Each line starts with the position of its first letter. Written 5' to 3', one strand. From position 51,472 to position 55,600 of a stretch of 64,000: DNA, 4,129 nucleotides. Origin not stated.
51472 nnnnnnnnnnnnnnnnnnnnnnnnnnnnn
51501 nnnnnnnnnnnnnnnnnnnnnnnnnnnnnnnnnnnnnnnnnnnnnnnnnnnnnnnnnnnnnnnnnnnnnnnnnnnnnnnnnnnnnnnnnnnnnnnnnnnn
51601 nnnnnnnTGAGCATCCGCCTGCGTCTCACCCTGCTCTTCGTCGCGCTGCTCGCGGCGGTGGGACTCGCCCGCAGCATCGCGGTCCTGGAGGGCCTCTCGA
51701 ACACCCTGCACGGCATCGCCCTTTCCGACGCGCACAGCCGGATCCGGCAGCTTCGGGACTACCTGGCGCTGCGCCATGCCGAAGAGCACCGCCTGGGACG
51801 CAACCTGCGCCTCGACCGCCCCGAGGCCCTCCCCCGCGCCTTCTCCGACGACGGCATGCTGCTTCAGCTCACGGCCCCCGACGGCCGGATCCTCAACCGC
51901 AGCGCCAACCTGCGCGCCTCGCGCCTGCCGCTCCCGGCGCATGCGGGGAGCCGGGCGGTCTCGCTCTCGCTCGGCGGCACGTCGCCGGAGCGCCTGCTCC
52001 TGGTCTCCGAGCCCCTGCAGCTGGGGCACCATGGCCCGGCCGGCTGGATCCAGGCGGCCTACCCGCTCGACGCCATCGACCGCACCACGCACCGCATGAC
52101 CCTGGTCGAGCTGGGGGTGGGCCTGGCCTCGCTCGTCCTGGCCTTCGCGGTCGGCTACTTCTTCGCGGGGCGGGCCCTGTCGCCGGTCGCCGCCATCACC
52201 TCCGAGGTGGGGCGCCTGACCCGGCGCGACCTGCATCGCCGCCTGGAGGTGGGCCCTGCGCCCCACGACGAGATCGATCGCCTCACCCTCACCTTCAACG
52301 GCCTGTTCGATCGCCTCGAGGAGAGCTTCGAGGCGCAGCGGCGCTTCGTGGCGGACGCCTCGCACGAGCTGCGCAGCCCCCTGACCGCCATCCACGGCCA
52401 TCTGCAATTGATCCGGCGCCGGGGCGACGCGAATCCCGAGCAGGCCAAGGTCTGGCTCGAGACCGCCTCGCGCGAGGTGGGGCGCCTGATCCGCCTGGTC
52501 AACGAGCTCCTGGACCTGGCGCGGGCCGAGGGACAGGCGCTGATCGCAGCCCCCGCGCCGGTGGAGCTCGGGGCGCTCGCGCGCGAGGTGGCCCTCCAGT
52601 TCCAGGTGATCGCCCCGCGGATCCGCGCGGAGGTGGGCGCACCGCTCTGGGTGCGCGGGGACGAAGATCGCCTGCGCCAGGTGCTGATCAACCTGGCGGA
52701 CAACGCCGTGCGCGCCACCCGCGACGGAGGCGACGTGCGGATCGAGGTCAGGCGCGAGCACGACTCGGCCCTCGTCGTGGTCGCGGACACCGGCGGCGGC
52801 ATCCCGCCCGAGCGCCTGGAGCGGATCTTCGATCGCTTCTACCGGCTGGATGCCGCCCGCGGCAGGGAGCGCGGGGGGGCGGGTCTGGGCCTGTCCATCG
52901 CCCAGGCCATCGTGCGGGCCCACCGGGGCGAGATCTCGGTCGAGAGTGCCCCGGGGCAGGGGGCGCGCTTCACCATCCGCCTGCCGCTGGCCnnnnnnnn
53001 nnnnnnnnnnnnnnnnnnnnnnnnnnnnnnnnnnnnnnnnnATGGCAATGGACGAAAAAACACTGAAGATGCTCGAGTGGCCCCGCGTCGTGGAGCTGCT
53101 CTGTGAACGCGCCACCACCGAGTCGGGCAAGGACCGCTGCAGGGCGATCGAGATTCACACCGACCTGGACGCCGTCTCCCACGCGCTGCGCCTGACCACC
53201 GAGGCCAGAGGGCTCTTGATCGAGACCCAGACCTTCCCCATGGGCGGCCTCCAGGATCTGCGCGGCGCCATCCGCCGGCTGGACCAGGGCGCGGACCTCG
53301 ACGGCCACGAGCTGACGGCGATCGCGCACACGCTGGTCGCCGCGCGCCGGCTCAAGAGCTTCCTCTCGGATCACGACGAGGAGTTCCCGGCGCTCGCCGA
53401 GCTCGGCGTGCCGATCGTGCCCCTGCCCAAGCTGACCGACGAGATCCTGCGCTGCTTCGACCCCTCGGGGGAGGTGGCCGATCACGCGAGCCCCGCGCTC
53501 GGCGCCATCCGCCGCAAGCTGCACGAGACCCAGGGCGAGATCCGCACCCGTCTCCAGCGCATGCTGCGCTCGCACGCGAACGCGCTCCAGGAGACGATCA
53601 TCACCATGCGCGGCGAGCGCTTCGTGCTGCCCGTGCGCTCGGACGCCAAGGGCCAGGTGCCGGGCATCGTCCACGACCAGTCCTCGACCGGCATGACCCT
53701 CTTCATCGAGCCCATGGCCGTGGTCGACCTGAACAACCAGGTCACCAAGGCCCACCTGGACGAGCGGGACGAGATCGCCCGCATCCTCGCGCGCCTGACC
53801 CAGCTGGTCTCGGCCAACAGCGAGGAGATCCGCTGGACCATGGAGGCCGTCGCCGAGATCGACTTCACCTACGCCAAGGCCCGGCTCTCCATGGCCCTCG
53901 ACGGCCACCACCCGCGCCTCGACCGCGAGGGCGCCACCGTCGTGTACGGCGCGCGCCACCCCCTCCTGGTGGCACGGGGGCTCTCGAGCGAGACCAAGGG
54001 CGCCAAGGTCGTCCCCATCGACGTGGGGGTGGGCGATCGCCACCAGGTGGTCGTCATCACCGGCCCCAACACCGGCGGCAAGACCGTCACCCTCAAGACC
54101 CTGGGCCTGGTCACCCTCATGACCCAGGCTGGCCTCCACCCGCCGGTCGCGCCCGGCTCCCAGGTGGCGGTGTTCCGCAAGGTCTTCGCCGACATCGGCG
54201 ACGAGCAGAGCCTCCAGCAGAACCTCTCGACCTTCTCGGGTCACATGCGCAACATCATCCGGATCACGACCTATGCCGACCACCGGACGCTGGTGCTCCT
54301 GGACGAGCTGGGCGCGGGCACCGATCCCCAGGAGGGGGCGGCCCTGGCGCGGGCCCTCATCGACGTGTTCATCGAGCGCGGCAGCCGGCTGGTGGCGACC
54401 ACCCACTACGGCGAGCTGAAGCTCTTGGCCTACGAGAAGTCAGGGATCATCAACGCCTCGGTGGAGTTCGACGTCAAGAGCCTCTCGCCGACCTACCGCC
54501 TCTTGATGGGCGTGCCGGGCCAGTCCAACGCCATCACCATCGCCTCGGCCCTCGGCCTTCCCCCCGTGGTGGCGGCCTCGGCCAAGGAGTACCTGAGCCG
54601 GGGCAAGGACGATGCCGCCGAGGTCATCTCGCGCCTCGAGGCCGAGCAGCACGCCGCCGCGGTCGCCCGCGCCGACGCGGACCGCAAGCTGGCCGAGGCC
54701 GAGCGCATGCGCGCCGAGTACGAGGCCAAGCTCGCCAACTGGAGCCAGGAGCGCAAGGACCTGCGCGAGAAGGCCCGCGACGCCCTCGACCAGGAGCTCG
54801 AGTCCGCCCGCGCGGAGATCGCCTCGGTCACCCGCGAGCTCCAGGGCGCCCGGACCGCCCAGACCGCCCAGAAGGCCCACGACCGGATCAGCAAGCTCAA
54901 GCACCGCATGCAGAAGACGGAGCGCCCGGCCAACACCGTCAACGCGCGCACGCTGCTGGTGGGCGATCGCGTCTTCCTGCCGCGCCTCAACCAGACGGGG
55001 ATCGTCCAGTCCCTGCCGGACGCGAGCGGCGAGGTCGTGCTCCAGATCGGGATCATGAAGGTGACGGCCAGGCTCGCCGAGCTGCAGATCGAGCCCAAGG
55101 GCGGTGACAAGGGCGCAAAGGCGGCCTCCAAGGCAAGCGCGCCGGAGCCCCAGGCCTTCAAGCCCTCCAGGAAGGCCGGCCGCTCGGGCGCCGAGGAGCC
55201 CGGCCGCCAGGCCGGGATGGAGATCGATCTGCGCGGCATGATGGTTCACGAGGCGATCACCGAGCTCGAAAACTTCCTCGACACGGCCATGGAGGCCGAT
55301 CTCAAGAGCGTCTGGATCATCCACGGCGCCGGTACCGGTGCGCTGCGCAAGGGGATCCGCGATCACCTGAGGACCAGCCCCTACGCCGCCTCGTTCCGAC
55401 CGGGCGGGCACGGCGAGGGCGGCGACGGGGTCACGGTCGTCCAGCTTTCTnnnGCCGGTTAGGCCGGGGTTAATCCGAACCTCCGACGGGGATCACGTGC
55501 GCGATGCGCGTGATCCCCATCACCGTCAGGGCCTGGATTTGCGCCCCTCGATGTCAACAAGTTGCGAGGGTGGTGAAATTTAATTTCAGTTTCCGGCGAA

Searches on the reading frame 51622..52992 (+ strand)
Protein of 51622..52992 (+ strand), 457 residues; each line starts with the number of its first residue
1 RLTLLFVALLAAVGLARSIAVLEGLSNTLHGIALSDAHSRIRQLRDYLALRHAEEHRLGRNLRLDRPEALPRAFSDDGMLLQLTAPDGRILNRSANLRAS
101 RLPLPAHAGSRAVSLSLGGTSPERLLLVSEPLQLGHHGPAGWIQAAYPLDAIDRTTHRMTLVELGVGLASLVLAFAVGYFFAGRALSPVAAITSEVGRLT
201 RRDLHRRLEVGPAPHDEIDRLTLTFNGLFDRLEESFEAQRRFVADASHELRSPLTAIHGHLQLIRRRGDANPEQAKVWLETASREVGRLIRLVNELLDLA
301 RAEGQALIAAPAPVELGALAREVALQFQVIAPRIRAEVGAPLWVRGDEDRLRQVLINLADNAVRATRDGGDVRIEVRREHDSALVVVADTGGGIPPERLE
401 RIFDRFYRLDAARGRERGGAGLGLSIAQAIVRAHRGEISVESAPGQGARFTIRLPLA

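Call 43: search_protein_families(library=ncbifam, proteins=[window:51622-52992:+], max_evalue=0.00001)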
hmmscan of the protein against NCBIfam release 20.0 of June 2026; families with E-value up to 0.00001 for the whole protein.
window:51622-52992:+ (457 aa): 80 families (the best 25 are shown)
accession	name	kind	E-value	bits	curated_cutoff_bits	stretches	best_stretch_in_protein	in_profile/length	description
TIGR01386.1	cztS_silS_copS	subfamily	5.9e-72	243.1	292.55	1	1-455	7-457/457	heavy metal sensor histidine kinase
NF033092.0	HK_WalK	equivalog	2.1e-63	214.8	725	1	238-456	371-594/594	cell wall metabolism sensor histidine kinase WalK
NF046044.1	PnpS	equivalog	2.4e-60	204.6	400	1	238-455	169-390/390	two-component system histidine kinase PnpS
TIGR02966.1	phoR_proteo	equivalog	1e-58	199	334.2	1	236-454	111-333/333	phosphate regulon sensor histidine kinase PhoR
NF041735.1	hist_kin_RppB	equivalog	5.5e-58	196.8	400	1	234-455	211-438/438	two-component system sensor histidine kinase RppB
NF012163.2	BaeS_SmeS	equivalog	7.6e-54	183.3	500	1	167-455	170-457/457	sensor histidine kinase efflux regulator BaeS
NF040691.1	MtrAB_MtrB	equivalog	1.7e-52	179.1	450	1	114-456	142-492/507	MtrAB system histidine kinase MtrB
NF007837.0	PRK10549.1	equivalog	1.9e-49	168.7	603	1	166-456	170-458/466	envelope stress sensor histidine kinase BaeS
NF008468.0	PRK11360.1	equivalog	3.8e-48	164.3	646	1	241-456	398-608/616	two-component system sensor histidine kinase AtoS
NF007345.0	PRK09835.1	subfamily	1.7e-46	158.8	423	1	183-455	207-479/482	Cu(+)/Ag(+) sensor histidine kinase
NF008312.0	PRK11100.1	equivalog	2.8e-44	151.8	356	1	151-456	176-474/477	two-component system sensor histidine kinase CreC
NF041880.1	EPS_EpsF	equivalog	4.4e-43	147.5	900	1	232-455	267-492/492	response regulator EpsF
NF008235.0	PRK11006.1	equivalog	1.6e-40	139.3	390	1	237-455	202-422/431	phosphate regulon sensor histidine kinase PhoR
NF033093.1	HK_VicK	exception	1.7e-40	139.1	680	1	238-455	208-434/448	cell wall metabolism sensor histidine kinase VicK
TIGR02956.1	TMAO_torS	equivalog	6.7e-40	137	676.5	1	233-456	458-682/967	TMAO reductase system sensor histidine kinase/response regulator TorS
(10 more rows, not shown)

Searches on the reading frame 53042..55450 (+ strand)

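Call 43: search_protein_families(library=ncbifam, proteins=[window:53042-55450:+], max_evalue=0.00001)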
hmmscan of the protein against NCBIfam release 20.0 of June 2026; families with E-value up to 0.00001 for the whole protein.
window:53042-55450:+ (803 aa): 4 families
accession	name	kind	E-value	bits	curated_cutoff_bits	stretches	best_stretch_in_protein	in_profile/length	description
TIGR01069.2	mutS2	equivalog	6.6e-266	884.6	400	1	5-802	2-790/790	endonuclease MutS2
NF052383.1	ATPase_KamC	equivalog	3.2e-62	211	300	1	37-517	34-507/508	lysine 5,6-aminomutase reactivase ATPase KamC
NF003810.1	PRK05399.1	equivalog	2.6e-42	145.5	480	1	68-520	336-791/793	DNA mismatch repair protein MutS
TIGR01070.1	mutS1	equivalog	3e-32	111.9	641.7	1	241-543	505-803/840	DNA mismatch repair protein MutS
